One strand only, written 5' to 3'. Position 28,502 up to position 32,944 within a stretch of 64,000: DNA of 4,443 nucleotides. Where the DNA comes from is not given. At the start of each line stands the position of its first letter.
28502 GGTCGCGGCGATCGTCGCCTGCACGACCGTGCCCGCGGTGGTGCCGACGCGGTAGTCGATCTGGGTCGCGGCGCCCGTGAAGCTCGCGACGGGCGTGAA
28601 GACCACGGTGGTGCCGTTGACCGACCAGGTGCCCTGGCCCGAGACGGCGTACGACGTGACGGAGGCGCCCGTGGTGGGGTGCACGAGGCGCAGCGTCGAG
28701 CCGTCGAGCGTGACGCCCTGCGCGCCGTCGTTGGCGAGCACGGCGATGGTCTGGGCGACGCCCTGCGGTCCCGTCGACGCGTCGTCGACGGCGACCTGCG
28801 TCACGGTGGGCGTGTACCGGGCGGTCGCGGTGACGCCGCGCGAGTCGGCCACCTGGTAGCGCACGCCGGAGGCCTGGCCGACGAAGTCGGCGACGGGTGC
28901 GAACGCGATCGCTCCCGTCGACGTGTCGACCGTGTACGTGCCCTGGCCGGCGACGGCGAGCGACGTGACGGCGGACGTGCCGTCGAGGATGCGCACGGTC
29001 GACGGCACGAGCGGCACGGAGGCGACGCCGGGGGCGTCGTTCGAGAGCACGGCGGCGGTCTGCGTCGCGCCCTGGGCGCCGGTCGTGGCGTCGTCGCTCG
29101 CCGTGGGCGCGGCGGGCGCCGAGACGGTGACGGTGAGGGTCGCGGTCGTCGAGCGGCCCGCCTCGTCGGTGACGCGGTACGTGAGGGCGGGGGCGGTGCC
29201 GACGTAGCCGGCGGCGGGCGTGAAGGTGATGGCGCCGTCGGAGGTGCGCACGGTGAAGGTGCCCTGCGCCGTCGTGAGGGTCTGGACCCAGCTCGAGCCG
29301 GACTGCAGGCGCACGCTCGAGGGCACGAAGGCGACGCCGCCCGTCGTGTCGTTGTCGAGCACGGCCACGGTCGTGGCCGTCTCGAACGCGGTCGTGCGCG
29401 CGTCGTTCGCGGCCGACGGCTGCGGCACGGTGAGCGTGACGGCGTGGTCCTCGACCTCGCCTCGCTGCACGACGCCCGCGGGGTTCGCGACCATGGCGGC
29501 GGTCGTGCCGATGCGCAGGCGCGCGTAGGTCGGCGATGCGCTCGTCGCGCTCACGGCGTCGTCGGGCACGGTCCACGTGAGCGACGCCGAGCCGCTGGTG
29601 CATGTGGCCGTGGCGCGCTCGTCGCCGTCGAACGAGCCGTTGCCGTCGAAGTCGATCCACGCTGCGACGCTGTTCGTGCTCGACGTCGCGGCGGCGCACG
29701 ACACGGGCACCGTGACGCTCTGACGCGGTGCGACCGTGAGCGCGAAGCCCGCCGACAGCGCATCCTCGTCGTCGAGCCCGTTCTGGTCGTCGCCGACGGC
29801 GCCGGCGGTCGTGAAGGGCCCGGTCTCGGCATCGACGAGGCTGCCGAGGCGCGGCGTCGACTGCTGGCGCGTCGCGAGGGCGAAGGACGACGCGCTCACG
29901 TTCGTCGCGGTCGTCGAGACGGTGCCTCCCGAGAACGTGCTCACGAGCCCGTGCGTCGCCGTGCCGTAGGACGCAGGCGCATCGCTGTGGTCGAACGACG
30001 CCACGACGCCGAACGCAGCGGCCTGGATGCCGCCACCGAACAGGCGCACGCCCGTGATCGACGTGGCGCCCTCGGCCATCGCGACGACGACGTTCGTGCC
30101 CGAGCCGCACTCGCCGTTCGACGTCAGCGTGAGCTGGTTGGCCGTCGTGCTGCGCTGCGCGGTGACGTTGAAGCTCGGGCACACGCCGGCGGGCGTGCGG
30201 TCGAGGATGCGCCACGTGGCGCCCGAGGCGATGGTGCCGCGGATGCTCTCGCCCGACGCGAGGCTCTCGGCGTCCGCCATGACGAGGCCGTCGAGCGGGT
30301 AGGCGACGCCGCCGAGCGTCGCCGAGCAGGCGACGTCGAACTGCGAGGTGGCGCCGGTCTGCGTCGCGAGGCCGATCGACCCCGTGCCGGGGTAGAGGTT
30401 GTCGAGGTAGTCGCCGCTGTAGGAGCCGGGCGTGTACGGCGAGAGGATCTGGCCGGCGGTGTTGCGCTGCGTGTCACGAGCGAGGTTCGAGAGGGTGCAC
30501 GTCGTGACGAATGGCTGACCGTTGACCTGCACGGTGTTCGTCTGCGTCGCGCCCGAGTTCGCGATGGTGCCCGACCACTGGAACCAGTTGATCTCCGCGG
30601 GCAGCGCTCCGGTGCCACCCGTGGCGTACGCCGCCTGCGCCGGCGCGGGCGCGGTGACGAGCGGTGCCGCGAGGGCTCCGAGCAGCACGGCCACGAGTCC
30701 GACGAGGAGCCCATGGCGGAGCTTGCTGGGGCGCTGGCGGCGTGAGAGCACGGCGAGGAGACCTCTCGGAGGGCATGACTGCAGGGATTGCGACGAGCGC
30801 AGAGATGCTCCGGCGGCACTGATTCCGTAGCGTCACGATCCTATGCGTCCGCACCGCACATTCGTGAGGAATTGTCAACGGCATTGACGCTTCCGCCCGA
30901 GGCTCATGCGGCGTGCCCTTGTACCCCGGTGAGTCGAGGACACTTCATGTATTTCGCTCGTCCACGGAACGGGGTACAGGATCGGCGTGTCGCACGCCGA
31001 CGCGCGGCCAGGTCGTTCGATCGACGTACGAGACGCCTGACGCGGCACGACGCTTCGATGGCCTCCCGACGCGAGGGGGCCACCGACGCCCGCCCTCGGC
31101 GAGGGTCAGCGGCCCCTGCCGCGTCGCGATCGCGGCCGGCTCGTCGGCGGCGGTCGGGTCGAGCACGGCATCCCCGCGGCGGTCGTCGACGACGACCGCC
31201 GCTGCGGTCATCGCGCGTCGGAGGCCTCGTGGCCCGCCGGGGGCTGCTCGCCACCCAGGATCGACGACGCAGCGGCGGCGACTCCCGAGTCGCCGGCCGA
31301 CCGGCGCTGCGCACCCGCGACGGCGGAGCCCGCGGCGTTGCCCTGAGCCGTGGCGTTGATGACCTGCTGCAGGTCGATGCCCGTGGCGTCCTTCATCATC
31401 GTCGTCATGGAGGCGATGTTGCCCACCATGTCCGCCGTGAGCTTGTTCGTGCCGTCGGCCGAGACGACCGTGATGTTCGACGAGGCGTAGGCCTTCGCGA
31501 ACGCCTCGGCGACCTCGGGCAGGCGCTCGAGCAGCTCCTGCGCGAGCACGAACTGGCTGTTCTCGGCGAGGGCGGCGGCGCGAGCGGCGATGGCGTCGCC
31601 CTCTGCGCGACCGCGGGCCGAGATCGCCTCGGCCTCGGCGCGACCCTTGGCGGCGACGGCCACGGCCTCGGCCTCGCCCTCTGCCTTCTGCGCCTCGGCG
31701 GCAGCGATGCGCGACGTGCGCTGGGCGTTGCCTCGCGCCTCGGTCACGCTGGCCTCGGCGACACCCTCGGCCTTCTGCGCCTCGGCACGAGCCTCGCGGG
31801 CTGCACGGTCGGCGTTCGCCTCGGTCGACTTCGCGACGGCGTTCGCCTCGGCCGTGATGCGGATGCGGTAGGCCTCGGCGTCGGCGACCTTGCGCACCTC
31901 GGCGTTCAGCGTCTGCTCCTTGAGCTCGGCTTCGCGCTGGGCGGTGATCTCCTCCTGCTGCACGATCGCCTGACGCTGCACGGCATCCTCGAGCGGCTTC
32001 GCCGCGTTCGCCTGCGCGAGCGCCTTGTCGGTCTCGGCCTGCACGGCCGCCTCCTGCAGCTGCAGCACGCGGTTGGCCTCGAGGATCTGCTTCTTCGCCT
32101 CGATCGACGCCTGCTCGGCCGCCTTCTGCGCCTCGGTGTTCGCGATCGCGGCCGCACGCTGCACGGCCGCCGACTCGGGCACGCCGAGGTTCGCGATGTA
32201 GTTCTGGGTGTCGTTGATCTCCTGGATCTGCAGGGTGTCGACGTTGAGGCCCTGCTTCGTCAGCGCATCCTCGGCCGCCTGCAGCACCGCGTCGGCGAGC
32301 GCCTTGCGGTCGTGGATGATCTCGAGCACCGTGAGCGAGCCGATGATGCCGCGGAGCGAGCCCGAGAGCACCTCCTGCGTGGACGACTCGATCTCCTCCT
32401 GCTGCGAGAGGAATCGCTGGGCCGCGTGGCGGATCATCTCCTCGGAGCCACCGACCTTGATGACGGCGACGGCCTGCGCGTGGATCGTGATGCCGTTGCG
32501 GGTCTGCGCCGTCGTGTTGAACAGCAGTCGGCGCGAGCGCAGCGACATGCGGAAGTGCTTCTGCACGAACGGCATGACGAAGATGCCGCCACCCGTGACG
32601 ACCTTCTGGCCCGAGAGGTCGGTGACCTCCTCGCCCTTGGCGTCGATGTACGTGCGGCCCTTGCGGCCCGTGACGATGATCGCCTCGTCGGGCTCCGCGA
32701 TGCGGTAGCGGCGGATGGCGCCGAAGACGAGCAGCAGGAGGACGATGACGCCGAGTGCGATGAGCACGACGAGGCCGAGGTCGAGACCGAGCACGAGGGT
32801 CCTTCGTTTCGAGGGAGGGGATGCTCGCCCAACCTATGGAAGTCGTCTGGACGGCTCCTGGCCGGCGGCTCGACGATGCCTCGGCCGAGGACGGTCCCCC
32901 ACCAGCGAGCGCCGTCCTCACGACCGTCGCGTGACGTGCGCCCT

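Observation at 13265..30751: A 17.5 kb single gene for a 5,828-aa sortase-anchored surface protein built from about 50 tandem Ig-like repeats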

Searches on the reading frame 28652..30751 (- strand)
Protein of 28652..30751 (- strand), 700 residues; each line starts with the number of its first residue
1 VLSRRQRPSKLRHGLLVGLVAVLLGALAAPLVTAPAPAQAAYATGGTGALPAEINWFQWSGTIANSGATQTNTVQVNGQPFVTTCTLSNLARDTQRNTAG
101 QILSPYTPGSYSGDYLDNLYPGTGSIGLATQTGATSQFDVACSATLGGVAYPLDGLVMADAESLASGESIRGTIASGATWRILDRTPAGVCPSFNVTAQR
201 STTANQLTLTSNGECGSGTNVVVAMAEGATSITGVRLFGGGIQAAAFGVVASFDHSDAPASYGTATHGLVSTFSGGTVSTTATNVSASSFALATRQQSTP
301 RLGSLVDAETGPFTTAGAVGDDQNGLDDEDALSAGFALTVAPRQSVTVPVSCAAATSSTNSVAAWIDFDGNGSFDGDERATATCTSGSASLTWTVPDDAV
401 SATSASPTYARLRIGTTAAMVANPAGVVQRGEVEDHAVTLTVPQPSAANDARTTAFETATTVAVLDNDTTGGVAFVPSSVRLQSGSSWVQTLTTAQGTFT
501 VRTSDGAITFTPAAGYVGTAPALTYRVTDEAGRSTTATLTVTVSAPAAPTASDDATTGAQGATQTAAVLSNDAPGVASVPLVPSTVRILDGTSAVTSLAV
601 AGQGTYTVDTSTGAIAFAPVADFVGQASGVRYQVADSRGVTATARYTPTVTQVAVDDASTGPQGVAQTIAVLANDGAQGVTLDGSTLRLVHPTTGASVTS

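Call 5: search_protein_families(library=pfam, proteins=[window:28652-30751:-], max_evalue=0.01)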
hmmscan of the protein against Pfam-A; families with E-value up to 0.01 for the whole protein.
window:28652-30751:- (700 aa): 5 families
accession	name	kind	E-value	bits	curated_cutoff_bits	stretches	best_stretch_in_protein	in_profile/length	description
PF19076.6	CshA_repeat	-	1.5e-39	135.3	27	2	546-650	1-103/103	Surface adhesin CshA repetitive domain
PF18651.6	CshA_NR2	-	2.2e-39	136.1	24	1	53-250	2-196/196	Surface adhesin CshA non-repetitive domain 2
PF20009.4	GEVED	-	1.9e-13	51.5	24.4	1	362-439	2-78/78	GEVED domain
PF17963.7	Big_9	-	6.5e-12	46.6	23.6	2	445-542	4-89/89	Bacterial Ig domain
PF17892.7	Cadherin_5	-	4.2e-11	43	26.5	2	489-543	43-97/98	Cadherin-like domain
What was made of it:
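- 30002..30595 (-): CshA_NR2-type adhesive tip domain, aa 53-250: a lectin-like beta-sandwich of the polymer-adhesin-domain class. Pfam PF18651: E 2.2e-39, 136 bits against a cut-off of 24 (call 5).
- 29435..29668 (-): GEVED domain, aa 362-439, equivalent to CshA NR3. It ends in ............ Pfam PF20009: E 1.9e-13, 51.5 bits against a cut-off of 24.4 (call 5).
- On CshA/CshB-family fibrillar adhesin: PF20009: 51.5 bits against a cut-off of 24.4, aa 362-439 (call 5).
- The head is CshA_NR2 plus GEVED (call 5).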

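Call 6: search_protein_families(library=ncbifam, proteins=[window:28652-30751:-], max_evalue=0.01)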
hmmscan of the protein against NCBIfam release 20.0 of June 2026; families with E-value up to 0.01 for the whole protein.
window:28652-30751:- (700 aa): 2 families
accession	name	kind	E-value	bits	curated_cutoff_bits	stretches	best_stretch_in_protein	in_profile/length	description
TIGR04225.1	CshA_fibril_rpt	repeat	3.9e-37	127.2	60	2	548-650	2-104/104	fibrillar adhesin CshA-type repeat protein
NF012211.1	tand_rpt_95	domain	1.9e-11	43.7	90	2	491-553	34-95/98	tandem-95 repeat protein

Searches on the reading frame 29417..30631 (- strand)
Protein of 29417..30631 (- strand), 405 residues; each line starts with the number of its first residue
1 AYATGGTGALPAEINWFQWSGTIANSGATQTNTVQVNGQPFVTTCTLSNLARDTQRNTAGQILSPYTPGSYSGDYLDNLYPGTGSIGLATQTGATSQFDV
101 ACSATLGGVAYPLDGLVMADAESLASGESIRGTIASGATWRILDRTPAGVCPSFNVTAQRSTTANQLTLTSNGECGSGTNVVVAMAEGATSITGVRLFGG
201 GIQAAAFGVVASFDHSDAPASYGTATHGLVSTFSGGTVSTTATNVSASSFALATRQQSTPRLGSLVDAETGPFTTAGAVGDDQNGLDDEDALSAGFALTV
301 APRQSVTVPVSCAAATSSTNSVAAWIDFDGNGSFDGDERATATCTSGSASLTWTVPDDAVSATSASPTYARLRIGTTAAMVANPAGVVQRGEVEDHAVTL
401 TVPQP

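Call 52: predict_structure(alignment_id=A2)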
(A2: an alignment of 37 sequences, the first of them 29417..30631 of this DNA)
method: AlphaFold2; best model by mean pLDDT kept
length: 405 residues; sequences in the alignment: 37
mean_pLDDT: 93.2   pTM: 0.90
mean pLDDT of the five models: 93.2, 92.3, 92.3, 91.0, 90.4
residues with pLDDT >= 90: 333; 70-90: 63; 50-70: 7; < 50: 2
segments of 3 or more residues with pLDDT < 50: none
pLDDT, mean of each block of 10 residues (from residue 1): 86 94 92 94 97 63 90 90 90 94 96 96 91 98 91 93 97 83 97 95 95 96 96 97 96 95 93 93 90 92 98 87 98 97 95 98 97 97 96 97 88
secondary structure, 60 per line:
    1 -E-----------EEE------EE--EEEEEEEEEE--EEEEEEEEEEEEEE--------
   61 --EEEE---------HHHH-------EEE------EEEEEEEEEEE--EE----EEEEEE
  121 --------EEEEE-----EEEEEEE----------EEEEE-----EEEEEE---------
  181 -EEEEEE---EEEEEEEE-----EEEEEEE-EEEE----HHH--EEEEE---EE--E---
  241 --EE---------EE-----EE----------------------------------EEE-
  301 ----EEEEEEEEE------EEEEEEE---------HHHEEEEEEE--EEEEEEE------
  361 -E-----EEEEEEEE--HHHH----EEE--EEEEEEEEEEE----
elements in order: E14-16 E27-36 E39-52 E63-66 H76-79 E87-89 E96-106 E115-120 E129-133 E139-145 E156-160 E166-171 E182-187 E191-198 E204-210 E212-215 E225-229 E297-299 E305-313 E320-326 E339-345 E348-354 E368-375 H378-381 E386-388 E391-401
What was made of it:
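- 30002..30595 (-): AF2 model: pLDDT 93 (call 52).
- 29669..30001 (-): Connector, aa 251-361, carrying the conserved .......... motif. The region is confidently modelled but mostly coil (call 52).
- On CshA/CshB-family fibrillar adhesin: The model is ordered from residue 1 (call 52).
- Head model: pLDDT 93, pTM 0.90 (call 52).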

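Call 56: fold_search(model_id=the predicted structure, library=pdb)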
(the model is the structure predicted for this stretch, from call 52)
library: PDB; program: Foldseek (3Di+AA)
matches with E <= 10: 1811; with E <= 0.001: 8
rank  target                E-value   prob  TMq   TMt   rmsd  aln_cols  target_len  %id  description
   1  4igb_B                1.7e-07  1.00  0.33  0.31  13.4       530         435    9  Crystal structure of the N-terminal domain of the Streptococcus gordonii adhesin Sgo0707 (released 2013-06-05)
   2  4igb_A                1.7e-06  1.00  0.35  0.33  12.9       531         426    9  Crystal structure of the N-terminal domain of the Streptococcus gordonii adhesin Sgo0707 (released 2013-06-05)
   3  5u0u_A                2.1e-04  0.80  0.15  0.23  17.2       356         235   10  Crystal Structure of DH270.1 (unliganded, single-chain Fv) from the DH270 Broadly Neutralizing N332-glycan Dependent L (released 2017-03-15)
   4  8ezl_H                6.1e-04  0.80  0.17  0.26  17.3       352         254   11  Pfs25 in complex with transmission-reducing antibody AS01-50 (released 2023-08-16)
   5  8r3w_A                6.8e-04  0.80  0.17  0.26  20.4       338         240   10  Crystal structure of a homospecific CR57 diabody (released 2024-11-06)
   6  5c2b                  9.4e-04  0.82  0.17  0.27  17.2       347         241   11  anti-CXCL13 parental scFv - 3B4 (released 2015-11-04)
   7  8a0y_A                9.4e-04  0.44  0.17  0.13  25.8       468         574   11  Crystal structure of mouse contactin 2 immunoglobulin domains (released 2023-11-01)
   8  6uy3                  9.9e-04  0.84  0.17  0.27  16.6       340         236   11  Structure of anti-hCD33 conditional scFv with methotrexate (released 2020-11-18)
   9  6uup_B                1.2e-03  0.75  0.16  0.26  18.9       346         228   12  Structure of anti-hCD33 conditional scFv (released 2020-11-04)
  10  6cbp_A                1.2e-03  0.66  0.15  0.24  17.6       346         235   10  Crystal structure of the single chain variable fragment of the DH270.6 bnAb in complex with the Man9-V3 glycopeptide (released 2018-02-21)
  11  5c6w_J                1.4e-03  0.66  0.17  0.25  17.3       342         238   11  anti-CXCL13 scFv - E10 (released 2015-11-04)
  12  2rik                  1.8e-03  0.47  0.18  0.23  25.0       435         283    8  I-band fragment I67-I69 from titin (released 2008-01-22)
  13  7cyv_H                2.0e-03  0.69  0.17  0.27  16.7       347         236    9  Crystal structure of FD20, a neutralizing single-chain variable fragment (scFv) in complex with SARS-CoV-2 Spike recep (released 2021-09-15)
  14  8wa2_E                2.1e-03  0.28  0.17  0.06  24.9       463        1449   10  cryo-EM structure of native mastigonemes isolated from Chlamydomonas reinhardtii at 3.0 angstrom resolution (released 2024-04-10)
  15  8ezm_H                2.2e-03  0.66  0.17  0.26  17.7       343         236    8  Pfs25 in complex with transmission-reducing antibody AS01-63 (released 2023-08-16)
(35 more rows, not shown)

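Call 58: search_solved_structures(query=A2, max_evalue=1, show_alignments=2)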
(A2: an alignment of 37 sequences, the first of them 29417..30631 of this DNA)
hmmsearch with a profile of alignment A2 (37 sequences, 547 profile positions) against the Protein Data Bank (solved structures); distinct sequences matched with E-value up to 1: 3.
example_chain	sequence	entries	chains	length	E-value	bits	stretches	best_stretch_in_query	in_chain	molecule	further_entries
5l2d_A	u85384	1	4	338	1.5e-11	46.8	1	137-286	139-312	Surface-associated protein CshA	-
6yzg_A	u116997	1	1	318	7.2e-10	41.3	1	134-287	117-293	Surface-associated protein CshB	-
6ytt_A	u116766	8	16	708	0.14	13.9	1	431-536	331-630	CO dehydrogenase/acetyl-CoA synthase complex, beta subunit | CO-methylating acetyl-CoA synthase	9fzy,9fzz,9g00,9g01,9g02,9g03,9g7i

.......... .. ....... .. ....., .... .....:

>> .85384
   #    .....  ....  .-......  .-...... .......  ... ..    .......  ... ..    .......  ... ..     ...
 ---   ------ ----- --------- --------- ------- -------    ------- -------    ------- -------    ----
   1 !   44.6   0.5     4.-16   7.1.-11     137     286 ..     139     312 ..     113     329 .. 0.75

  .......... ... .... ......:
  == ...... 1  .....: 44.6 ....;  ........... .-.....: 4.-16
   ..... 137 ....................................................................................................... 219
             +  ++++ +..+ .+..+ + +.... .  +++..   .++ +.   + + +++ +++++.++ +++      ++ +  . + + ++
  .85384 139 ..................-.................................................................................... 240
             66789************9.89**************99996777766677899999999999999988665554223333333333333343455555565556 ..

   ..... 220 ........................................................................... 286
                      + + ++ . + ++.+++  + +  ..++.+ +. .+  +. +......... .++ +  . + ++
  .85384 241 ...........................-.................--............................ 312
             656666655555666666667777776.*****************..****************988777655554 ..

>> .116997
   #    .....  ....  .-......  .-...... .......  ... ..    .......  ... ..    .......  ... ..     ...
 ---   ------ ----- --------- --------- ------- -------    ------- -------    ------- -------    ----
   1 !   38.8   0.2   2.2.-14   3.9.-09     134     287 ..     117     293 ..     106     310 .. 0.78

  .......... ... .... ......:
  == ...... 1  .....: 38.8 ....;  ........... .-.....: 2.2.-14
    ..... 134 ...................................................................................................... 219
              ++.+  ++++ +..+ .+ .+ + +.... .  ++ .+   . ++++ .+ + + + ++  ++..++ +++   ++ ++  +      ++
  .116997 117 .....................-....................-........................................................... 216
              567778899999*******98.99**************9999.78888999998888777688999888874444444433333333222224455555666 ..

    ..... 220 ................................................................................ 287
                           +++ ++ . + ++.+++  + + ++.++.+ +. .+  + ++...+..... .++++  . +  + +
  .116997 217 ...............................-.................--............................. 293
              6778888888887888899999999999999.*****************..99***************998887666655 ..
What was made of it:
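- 30002..30595 (-): Head profile against PDB sequences: 5l2d (CshA NR2) E 1.5e-11 and 6yzg (CshB NR2) E 7e-10 (call 58).
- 29669..30001 (-): The motif aligns with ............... in the CshA NR2 crystal construct (call 58).
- On CshA/CshB-family fibrillar adhesin: Head profile hits 5l2d at E 1.5e-11 (call 58).
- The head profile hits CshA NR2 (5l2d) at E 1.5e-11 and CshB NR2 (6yzg) at E 7e-10 (call 58).
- Tried and rejected: A profile built from homologues was needed (call 58).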

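Call 60: search_protein_representatives(protein=window:29417-30631:-)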
Query: 405 residues. Proteins with E-value up to 0.001 (for the whole library): 3262; up to 1e-10: 1584; up to 1e-30: 486. The best 150 are listed.
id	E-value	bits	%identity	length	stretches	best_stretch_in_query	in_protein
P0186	3.7e-187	638.5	35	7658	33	262-404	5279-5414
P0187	2.9e-158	543.4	36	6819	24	260-403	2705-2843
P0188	4.5e-153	526.3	35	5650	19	250-403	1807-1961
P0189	3.9e-150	516.7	41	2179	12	261-401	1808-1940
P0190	6.0e-149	512.8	37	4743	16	253-404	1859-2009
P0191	1.4e-135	468.8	33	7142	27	274-399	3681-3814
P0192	2.3e-131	454.9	36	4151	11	261-401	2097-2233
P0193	1.3e-130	452.4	61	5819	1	1-405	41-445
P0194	6.2e-127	440.3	38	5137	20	269-401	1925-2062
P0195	3.2e-118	411.6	36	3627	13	261-400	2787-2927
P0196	4.4e-115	401.3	37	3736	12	231-403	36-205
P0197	1.2e-114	399.9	35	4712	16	260-403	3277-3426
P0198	1.4e-113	396.4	36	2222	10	262-399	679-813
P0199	3.8e-108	378.5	35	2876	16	262-400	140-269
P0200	8.6e-108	377.3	36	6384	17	258-403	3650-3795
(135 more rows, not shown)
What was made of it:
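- Tried and rejected: The all-against-library search (call 60) served instead.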

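Call 73: list_cluster_members(proteins=[P0193])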
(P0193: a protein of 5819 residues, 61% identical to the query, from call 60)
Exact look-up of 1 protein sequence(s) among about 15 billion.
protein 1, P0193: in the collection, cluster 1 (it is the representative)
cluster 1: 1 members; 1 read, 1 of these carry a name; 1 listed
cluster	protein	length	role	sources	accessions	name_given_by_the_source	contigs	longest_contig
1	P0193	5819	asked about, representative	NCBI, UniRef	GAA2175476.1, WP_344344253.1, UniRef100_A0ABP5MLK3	hypothetical protein GCM10009846_25530 [Agrococcus versicolor] | Tandem-95 repeat protein n=1 Tax=Agrococcus versicolor TaxID=501482 RepID=A0ABP5MLK3_9MICO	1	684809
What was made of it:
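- UniRef names the A. versicolor orthologue 'Tandem-95 repeat protein', and GenBank calls it 'hypothetical protein' (call 73).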

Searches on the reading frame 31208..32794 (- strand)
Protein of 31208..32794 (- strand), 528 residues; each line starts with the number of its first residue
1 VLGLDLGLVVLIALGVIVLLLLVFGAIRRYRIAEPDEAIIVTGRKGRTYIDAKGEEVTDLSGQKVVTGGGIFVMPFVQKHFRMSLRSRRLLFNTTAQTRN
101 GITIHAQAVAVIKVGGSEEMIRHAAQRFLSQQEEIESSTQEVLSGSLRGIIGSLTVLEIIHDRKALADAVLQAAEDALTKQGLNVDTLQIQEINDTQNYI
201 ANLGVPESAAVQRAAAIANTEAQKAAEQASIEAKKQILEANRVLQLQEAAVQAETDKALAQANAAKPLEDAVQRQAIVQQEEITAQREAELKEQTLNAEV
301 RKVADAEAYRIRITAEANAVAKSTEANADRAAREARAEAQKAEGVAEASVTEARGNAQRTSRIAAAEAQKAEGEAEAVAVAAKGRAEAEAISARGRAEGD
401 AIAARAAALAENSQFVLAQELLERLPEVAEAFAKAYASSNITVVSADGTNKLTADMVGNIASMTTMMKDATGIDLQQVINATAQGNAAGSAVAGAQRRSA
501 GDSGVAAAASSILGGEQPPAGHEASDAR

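Call 14: search_protein_families(library=pfam, proteins=[window:31208-32794:-], max_evalue=0.001)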
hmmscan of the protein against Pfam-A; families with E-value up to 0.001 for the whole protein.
window:31208-32794:- (528 aa): 1 family
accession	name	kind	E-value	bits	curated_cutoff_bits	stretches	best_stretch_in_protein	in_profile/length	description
PF01145.31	Band_7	-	1.1e-23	84.6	23.6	1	32-224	2-176/176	SPFH domain / Band 7 family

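Call 26: find_encoding_contigs(protein=window:31208-32794:-, flank=10000, max_places=6)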
Protein window:31208-32794:- (528 aa): no gene with exactly this product is on record in the collection.
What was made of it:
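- Tried and rejected: Exact look-up of the neighbouring SPFH protein to identify the source genome (call 26): nothing on record.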
